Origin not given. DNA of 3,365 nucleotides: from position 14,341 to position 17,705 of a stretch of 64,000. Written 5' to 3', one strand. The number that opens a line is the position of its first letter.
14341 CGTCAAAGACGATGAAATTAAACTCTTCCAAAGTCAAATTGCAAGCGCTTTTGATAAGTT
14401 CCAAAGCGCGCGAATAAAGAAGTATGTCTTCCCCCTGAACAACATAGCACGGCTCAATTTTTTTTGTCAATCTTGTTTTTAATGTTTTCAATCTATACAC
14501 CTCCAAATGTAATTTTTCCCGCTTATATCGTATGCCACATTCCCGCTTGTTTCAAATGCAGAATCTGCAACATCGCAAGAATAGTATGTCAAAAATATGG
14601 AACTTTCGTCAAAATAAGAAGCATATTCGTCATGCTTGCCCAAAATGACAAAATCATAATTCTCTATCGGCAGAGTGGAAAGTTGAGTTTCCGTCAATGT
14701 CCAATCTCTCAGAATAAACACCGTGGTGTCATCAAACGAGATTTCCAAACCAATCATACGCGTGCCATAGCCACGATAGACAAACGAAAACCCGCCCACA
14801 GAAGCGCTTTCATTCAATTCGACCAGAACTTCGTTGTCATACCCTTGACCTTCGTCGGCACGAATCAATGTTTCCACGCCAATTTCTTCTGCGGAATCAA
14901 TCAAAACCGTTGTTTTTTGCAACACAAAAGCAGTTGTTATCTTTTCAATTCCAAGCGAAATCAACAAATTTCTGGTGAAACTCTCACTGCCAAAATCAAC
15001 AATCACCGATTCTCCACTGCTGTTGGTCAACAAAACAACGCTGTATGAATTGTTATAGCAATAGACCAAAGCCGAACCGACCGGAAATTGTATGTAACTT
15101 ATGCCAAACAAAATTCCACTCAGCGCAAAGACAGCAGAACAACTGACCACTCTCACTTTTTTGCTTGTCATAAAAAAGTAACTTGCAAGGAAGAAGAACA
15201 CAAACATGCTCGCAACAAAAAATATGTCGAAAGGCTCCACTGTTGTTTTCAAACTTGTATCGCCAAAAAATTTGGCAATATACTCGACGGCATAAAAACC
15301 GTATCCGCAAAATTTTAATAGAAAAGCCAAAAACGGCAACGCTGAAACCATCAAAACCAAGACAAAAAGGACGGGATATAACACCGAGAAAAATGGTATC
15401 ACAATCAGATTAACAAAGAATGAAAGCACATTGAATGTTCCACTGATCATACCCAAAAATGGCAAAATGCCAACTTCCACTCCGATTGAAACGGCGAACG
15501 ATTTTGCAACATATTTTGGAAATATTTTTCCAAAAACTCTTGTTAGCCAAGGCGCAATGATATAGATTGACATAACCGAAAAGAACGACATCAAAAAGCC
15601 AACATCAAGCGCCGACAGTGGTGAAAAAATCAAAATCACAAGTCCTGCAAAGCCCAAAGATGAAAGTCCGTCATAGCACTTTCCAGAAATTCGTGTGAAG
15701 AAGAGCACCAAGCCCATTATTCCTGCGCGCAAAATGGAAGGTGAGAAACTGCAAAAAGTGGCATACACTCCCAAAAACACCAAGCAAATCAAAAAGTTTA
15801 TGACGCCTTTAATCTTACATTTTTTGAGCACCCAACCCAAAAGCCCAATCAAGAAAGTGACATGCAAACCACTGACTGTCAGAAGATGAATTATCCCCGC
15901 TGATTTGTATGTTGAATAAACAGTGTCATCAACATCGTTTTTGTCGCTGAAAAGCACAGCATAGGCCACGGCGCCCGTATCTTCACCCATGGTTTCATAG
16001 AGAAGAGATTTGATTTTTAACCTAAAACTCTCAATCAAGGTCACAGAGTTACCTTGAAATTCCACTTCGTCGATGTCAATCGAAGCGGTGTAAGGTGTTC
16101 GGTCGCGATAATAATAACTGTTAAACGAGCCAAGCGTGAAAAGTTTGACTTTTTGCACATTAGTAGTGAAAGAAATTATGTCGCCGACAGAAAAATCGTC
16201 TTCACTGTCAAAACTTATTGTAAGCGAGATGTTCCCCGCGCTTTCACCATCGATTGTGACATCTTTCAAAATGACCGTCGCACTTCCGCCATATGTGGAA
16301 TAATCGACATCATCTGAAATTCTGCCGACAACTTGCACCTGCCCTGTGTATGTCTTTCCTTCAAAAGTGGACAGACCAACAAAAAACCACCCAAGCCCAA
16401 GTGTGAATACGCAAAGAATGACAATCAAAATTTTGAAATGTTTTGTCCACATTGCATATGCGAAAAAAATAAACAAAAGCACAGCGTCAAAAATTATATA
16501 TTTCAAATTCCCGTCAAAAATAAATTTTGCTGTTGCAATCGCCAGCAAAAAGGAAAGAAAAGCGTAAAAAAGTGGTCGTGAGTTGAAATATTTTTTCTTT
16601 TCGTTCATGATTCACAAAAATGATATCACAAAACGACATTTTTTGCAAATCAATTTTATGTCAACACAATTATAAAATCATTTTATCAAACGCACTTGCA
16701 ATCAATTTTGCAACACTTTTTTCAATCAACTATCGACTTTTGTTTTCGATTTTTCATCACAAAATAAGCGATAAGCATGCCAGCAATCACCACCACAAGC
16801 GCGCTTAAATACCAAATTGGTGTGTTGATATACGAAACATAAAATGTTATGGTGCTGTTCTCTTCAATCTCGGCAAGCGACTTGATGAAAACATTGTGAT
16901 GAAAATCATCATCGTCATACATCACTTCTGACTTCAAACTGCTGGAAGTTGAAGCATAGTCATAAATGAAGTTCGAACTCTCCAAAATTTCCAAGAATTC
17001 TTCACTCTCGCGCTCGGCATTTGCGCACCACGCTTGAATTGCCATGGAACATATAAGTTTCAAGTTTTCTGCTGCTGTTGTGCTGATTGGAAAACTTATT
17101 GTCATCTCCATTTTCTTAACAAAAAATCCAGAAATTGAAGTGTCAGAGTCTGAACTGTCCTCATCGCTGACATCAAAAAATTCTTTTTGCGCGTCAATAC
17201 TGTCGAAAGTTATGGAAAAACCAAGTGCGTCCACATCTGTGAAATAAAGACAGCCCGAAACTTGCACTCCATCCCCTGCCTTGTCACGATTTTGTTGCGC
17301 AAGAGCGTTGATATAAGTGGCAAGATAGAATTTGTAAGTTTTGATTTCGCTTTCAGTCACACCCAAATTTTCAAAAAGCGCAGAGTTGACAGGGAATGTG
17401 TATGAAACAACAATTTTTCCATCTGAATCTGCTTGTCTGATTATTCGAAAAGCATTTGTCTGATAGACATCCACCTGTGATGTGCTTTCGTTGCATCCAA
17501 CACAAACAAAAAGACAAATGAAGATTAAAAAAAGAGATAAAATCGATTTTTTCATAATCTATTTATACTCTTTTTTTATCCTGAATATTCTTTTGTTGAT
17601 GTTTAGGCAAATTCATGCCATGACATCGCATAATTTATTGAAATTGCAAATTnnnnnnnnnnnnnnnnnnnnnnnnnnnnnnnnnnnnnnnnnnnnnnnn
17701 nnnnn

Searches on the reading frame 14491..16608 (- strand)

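Call 5: search_protein_families(library=pfam, proteins=[window:14491-16608:-], max_evalue=0.01)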
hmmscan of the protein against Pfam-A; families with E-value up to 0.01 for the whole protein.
window:14491-16608:- (706 aa): 2 families
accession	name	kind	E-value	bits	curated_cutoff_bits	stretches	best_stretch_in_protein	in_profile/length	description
PF03772.21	Competence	-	2.9e-43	148.6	23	1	219-475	2-263/270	Competence protein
PF13567.11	DUF4131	-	5.9e-05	23.3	31.6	1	42-158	12-137/165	Domain of unknown function (DUF4131)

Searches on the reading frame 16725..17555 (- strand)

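Call 5: search_protein_families(library=pfam, proteins=[window:16725-17555:-], max_evalue=0.01)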
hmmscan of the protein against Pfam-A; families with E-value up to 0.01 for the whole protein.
window:16725-17555:- (277 aa): 0 families

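Call 81: search_protein_families(library=ncbifam, proteins=[window:16725-17555:-], max_evalue=0.01)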
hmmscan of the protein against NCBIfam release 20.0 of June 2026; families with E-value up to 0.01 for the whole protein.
window:16725-17555:- (277 aa): 1 family
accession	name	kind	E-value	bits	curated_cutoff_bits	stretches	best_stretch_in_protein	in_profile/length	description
TIGR01477.1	RIFIN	paralog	0.005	16.6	176.95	1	157-274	222-343/356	variant surface antigen, rifin family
